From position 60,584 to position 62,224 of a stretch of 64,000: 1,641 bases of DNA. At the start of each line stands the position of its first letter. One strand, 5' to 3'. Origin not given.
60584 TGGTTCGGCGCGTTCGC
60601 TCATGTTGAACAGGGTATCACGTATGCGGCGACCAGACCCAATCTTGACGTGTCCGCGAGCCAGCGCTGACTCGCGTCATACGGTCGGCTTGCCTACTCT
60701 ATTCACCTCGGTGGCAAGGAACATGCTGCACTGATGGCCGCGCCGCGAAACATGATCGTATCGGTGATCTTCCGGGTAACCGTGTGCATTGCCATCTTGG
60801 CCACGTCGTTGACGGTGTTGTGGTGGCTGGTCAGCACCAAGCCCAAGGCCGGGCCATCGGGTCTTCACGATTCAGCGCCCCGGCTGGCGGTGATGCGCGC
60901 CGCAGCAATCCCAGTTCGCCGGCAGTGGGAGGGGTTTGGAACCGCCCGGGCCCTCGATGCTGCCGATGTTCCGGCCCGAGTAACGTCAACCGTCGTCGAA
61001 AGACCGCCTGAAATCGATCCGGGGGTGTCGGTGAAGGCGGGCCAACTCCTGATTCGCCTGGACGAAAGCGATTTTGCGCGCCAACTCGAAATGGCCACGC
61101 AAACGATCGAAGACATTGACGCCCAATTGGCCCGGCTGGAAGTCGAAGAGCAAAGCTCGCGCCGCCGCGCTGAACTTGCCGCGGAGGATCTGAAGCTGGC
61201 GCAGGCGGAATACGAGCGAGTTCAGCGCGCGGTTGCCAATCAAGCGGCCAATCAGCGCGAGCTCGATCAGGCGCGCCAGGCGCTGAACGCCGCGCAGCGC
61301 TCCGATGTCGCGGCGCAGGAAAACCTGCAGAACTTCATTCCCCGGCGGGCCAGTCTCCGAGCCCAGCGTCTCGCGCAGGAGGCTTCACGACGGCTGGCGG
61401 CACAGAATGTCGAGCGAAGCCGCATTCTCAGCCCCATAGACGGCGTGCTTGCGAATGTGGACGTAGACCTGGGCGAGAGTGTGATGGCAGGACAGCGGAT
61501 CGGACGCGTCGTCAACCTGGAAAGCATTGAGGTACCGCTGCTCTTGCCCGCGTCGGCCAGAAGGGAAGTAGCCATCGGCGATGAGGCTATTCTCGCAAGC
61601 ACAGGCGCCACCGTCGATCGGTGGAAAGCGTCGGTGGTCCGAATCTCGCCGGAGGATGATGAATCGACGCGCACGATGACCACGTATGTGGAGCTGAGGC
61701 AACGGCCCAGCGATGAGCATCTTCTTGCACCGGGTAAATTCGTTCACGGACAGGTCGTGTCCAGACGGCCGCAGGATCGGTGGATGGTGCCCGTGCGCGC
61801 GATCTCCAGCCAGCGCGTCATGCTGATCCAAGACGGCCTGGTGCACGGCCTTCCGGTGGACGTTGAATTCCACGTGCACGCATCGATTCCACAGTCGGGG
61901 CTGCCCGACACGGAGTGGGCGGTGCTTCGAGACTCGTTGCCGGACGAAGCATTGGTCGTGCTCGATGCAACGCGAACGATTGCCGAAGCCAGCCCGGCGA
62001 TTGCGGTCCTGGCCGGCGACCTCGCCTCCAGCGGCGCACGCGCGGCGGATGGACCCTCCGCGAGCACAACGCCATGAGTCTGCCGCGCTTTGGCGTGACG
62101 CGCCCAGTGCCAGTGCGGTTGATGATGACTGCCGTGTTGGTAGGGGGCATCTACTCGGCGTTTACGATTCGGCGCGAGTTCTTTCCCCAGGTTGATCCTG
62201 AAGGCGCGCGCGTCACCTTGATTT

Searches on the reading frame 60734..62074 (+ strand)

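Call 20: search_protein_families(library=pfam, proteins=[window:60734-62074:+], max_evalue=0.001)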
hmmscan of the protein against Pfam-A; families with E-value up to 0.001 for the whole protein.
window:60734-62074:+ (447 aa): 2 families
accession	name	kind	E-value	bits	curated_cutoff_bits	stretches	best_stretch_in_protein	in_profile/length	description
PF13437.12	HlyD_3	-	9.1e-13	49.3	22.2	1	231-334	2-106/106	HlyD family secretion protein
PF16576.10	HlyD_D23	-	1.9e-10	40.8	30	1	107-336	12-213/214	Barrel-sandwich domain of CusB or HlyD membrane-fusion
